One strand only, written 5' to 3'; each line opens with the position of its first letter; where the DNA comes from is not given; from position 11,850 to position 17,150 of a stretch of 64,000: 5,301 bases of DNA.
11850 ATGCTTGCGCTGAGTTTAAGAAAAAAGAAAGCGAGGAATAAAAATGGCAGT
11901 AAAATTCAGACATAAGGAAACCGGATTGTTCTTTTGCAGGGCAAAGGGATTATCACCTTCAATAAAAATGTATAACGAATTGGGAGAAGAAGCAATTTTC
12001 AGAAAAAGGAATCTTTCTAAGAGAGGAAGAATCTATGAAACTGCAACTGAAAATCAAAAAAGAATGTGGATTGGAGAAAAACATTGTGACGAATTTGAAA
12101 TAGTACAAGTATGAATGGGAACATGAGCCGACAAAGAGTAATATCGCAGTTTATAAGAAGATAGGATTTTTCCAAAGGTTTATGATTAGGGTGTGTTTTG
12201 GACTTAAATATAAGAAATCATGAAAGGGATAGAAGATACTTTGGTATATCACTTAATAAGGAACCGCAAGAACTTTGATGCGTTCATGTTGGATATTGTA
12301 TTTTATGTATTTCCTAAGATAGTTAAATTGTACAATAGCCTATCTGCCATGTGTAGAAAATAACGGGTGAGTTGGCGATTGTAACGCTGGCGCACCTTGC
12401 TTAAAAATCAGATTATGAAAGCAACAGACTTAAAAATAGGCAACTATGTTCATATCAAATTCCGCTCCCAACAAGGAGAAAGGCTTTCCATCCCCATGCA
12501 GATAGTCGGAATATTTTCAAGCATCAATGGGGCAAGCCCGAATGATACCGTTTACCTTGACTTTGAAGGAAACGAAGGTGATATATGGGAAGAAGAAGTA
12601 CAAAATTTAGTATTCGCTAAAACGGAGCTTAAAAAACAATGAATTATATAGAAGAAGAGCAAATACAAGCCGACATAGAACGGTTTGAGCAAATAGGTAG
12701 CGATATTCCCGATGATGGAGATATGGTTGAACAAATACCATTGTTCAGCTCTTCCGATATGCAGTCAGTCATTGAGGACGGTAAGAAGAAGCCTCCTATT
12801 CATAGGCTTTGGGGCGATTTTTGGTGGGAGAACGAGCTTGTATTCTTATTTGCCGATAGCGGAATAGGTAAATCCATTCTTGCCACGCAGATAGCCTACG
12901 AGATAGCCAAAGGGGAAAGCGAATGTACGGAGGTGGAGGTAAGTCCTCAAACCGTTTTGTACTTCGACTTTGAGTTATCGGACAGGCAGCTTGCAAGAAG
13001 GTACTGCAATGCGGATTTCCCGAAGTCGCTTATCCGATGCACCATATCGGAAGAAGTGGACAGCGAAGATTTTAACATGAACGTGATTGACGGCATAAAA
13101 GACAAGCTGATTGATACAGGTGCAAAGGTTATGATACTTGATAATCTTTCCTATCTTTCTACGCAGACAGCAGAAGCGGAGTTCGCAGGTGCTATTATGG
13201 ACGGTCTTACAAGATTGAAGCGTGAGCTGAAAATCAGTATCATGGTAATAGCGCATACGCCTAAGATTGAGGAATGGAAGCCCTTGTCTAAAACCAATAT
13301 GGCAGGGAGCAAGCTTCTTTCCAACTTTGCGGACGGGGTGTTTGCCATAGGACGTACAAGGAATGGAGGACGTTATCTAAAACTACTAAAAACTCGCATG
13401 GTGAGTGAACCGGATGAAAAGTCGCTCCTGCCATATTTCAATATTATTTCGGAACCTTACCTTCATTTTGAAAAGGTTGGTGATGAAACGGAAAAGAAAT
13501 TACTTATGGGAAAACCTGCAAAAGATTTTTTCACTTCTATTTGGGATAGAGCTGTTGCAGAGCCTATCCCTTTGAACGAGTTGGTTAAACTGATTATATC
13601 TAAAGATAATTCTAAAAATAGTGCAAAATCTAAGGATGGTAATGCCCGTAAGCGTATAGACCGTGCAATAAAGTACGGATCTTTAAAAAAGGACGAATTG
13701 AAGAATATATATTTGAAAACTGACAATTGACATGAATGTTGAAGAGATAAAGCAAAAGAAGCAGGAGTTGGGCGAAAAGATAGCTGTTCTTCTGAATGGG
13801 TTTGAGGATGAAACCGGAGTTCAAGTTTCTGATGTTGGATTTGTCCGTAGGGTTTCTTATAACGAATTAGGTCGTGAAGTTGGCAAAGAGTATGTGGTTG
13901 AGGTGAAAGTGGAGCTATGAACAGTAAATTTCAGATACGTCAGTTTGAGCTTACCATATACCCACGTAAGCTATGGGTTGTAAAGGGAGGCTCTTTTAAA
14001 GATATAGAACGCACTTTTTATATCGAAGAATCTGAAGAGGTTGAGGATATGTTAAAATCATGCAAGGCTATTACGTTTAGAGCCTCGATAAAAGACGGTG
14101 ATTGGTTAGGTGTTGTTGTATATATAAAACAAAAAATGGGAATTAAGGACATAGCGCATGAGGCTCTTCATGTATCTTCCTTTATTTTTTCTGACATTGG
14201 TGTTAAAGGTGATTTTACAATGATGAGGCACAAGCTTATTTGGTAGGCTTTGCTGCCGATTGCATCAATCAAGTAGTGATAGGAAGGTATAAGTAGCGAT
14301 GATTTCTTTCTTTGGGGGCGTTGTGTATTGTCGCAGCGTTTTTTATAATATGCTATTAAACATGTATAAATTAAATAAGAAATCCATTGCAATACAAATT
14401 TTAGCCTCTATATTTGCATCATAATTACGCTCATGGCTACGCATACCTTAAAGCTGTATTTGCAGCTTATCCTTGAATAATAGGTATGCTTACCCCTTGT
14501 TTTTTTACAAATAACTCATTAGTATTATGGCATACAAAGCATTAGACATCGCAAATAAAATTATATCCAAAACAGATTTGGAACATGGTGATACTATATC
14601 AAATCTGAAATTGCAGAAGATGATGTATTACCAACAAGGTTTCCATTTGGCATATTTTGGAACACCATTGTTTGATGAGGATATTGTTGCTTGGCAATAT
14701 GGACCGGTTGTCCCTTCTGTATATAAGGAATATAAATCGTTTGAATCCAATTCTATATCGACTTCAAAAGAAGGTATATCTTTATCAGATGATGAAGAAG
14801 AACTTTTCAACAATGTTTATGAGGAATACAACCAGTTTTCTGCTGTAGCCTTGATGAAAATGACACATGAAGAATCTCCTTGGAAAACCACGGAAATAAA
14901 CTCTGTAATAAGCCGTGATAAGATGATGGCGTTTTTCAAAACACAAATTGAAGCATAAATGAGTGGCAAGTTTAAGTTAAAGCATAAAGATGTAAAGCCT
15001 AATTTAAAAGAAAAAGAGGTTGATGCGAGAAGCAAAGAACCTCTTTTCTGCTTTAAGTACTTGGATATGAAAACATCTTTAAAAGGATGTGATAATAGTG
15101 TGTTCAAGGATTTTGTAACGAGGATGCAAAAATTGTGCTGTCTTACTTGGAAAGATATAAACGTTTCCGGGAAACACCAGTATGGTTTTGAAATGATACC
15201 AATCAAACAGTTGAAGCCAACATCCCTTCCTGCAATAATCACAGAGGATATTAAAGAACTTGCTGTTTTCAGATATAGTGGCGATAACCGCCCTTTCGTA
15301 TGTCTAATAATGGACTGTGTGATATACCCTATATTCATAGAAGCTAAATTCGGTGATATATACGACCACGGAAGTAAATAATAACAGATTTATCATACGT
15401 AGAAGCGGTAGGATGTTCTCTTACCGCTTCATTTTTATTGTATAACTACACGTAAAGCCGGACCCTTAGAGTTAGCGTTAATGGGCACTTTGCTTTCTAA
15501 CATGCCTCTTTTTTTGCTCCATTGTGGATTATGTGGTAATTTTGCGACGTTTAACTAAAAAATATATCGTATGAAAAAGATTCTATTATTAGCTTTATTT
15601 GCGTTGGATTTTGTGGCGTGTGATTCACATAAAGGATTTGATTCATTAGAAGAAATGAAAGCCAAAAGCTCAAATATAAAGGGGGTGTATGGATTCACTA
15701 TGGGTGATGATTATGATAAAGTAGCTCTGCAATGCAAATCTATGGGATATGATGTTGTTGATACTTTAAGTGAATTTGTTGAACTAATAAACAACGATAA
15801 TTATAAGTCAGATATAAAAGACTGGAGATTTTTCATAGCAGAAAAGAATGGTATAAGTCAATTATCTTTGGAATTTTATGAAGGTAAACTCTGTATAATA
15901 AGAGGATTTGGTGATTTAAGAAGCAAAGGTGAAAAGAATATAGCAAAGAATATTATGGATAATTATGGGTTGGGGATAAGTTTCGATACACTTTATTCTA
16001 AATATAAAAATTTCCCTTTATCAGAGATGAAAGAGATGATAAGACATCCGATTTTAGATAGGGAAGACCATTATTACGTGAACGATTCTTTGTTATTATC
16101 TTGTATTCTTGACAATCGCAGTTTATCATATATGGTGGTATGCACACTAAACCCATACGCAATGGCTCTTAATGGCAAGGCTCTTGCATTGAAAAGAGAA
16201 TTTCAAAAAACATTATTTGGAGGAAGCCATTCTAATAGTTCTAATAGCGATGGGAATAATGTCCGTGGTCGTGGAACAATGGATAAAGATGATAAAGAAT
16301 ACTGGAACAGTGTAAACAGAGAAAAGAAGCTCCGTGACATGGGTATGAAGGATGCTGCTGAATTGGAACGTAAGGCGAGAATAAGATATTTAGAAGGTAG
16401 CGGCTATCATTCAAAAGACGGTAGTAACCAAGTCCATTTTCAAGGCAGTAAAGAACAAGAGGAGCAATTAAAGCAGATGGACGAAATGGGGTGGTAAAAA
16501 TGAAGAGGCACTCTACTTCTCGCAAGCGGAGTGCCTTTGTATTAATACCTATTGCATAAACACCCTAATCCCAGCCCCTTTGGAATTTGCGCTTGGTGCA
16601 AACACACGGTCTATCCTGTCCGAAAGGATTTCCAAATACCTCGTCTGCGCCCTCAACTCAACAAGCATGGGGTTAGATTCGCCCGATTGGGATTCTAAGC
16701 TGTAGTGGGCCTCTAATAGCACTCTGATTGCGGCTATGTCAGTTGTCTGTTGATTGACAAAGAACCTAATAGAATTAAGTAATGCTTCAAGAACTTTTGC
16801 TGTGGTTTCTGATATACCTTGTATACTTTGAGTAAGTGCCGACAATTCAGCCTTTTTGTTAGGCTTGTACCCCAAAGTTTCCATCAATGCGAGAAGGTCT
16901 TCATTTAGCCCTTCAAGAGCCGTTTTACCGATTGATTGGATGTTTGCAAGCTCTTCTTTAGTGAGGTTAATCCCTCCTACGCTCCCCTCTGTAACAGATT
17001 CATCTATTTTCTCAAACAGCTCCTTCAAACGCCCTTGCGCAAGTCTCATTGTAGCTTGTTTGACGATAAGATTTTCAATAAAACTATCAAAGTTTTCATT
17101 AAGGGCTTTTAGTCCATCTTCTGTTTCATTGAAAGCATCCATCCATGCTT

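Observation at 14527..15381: Panacea (DUF4065) antitoxin-like gene translationally coupled to an unrecognisable 140-aa partner: candidate novel toxin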

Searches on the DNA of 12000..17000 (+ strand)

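Call 59: search_dna_similar(query=window:12000-17000:+, collection=phages, mode=near, max_rows=10)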
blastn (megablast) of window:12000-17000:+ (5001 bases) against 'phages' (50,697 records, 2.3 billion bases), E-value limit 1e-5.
No match.

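Call 64: search_rna_families(source=window, start=14000, end=15700, threshold=evalue, max_evalue=1)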
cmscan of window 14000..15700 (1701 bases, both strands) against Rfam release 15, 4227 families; matches with E-value up to 1: 0.
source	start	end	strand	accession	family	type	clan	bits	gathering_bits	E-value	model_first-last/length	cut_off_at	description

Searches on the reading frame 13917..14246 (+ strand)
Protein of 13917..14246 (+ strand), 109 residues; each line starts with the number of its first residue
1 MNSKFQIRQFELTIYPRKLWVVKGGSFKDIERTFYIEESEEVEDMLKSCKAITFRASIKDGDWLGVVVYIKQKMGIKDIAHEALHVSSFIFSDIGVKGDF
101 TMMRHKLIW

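Call 3: search_protein_families(library=pfam, proteins=[window:13917-14246:+], max_evalue=1)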
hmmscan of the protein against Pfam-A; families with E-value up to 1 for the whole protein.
window:13917-14246:+ (109 aa): 1 family
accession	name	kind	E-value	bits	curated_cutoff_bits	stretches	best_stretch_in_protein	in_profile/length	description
PF12977.12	DUF3861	-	0.14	12.8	27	1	48-95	19-65/90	Domain of Unknown Function with PDB structure (DUF3861)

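Call 5: search_protein_families(library=phrogs, proteins=[window:13917-14246:+], max_evalue=0.1)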
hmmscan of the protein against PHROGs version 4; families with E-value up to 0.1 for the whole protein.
window:13917-14246:+ (109 aa): 2 families
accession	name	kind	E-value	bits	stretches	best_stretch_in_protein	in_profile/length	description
phrog_1365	-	unknown function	6.3e-07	30.4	1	5-98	3-93/127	-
phrog_30483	-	unknown function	0.038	15.2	1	41-93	25-77/78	-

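Call 70: find_encoding_contigs(protein=window:13917-14246:+, flank=5000, max_places=8)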
Protein window:13917-14246:+ (109 aa): 23 contigs read that carry it; 7 places shown.
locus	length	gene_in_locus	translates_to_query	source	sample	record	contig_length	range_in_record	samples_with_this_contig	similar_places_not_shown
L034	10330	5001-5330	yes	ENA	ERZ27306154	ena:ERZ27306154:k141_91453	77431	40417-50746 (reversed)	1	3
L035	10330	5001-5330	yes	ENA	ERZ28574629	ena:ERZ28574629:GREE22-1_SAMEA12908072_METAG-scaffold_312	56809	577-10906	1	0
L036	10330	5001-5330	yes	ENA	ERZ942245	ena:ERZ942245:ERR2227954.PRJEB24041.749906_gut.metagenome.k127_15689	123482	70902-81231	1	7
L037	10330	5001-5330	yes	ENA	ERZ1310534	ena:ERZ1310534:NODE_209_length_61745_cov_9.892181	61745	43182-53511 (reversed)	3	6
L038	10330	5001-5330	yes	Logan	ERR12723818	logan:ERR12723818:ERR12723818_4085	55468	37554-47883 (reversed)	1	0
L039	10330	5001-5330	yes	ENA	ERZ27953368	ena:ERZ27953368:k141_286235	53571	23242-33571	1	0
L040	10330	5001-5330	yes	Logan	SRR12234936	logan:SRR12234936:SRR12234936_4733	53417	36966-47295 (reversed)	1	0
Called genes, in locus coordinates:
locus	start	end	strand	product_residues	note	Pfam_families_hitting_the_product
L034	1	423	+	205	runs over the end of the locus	PF24240:DUF7448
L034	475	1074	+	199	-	-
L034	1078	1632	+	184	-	-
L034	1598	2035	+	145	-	-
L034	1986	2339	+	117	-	-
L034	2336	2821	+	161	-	-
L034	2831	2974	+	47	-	-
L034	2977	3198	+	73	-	-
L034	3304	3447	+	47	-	-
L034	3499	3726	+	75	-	-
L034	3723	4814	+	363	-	PF13481:AAA_25, PF03796:DnaB_C (faint), PF06745:ATPase (faint)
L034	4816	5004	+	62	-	-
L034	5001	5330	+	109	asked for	-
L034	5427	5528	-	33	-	-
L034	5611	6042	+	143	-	PF13274:SocA_Panacea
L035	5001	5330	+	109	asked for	-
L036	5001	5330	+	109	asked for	-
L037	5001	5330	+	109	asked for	-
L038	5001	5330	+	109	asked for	-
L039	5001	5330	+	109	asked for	-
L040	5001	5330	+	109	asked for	-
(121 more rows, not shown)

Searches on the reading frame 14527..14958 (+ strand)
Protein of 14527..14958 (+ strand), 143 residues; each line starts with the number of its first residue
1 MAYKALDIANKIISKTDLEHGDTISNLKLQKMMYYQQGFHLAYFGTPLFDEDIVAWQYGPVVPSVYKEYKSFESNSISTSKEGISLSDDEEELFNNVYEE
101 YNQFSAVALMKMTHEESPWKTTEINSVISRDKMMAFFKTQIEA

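Call 3: search_protein_families(library=pfam, proteins=[window:14527-14958:+], max_evalue=1)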
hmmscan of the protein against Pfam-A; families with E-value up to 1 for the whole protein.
window:14527-14958:+ (143 aa): 1 family
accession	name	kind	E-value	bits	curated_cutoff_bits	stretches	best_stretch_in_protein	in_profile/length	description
PF13274.11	SocA_Panacea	-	5.6e-24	85.7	25.7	1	29-120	1-113/113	Antitoxin SocA-like, Panacea domain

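Call 4: search_protein_families(library=padloc, proteins=[window:14527-14958:+], max_evalue=1)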
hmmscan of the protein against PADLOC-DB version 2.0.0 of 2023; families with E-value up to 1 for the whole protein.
window:14527-14958:+ (143 aa): 0 families

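Call 5: search_protein_families(library=phrogs, proteins=[window:14527-14958:+], max_evalue=0.1)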
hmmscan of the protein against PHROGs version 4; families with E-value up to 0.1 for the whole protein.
window:14527-14958:+ (143 aa): 2 families
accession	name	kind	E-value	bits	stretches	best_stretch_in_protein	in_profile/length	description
phrog_1281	-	unknown function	6.4e-50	170.6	1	1-142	6-155/195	-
phrog_10390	-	unknown function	9.2e-38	131.4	1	3-140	149-294/299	-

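Call 6: search_protein_families(library=ncbifam, proteins=[window:14527-14958:+], max_evalue=1)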
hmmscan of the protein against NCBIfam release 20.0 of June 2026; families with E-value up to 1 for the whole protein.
window:14527-14958:+ (143 aa): 3 families
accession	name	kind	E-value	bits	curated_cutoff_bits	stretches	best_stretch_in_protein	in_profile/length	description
NF047745.1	SocA_antitoxin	equivalog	6.1e-21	74.9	190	1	6-121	4-131/176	type VI toxin-antitoxin system SocA family antitoxin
NF047844.1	FlgcoilFcpBLepto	equivalog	0.0036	16.9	400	1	70-126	25-82/277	flagellar-coiling protein FcpB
NF048014.1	antitoxin_DarG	equivalog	0.013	14.8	250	1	18-108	181-265/338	type II toxin-antitoxin system antitoxin DNA ADP-ribosyl glycohydrolase DarG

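Call 30: list_cluster_members(proteins=[P0017, window:14959-15381:+, window:14527-14958:+, P0021, P0010])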
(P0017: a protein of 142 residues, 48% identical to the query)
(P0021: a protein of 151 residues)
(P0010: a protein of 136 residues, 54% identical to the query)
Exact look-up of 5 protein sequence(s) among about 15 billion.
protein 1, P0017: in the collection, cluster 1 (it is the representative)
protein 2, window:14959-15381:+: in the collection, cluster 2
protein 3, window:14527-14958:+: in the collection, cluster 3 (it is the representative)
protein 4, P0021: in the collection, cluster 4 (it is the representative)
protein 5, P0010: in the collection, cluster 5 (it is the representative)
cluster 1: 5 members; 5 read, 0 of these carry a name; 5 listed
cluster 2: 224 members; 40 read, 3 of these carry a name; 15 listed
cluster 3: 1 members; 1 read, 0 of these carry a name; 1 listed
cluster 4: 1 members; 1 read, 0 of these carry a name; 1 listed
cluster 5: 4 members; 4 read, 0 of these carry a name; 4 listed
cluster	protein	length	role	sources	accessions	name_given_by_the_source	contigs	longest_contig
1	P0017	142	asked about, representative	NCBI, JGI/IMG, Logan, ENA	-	-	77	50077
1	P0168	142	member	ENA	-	-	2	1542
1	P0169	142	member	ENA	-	-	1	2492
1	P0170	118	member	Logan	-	-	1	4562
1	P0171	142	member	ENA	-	-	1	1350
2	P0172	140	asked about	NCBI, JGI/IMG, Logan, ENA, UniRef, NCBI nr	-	-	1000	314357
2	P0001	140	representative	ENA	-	-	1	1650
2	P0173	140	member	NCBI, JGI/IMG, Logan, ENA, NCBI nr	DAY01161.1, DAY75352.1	hypothetical protein | MAG TPA: hypothetical protein [Caudoviricetes sp.]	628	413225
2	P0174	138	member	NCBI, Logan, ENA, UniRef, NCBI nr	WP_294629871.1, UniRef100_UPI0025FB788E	hypothetical protein [uncultured Bacteroides sp.] | hypothetical protein n=1 Tax=uncultured Bacteroides sp. TaxID=162156 RepID=UPI0025FB788E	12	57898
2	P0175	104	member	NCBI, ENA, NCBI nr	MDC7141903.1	hypothetical protein PQG90_16160 [Bacteroides finegoldii] | hypothetical protein [Bacteroides finegoldii]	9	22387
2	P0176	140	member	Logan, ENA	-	-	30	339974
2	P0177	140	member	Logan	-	-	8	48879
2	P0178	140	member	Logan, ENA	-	-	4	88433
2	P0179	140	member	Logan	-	-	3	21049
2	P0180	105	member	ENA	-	-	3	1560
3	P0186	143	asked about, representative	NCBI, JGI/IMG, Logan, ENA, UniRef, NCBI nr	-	-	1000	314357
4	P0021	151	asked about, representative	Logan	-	-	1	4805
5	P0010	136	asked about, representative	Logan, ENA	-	-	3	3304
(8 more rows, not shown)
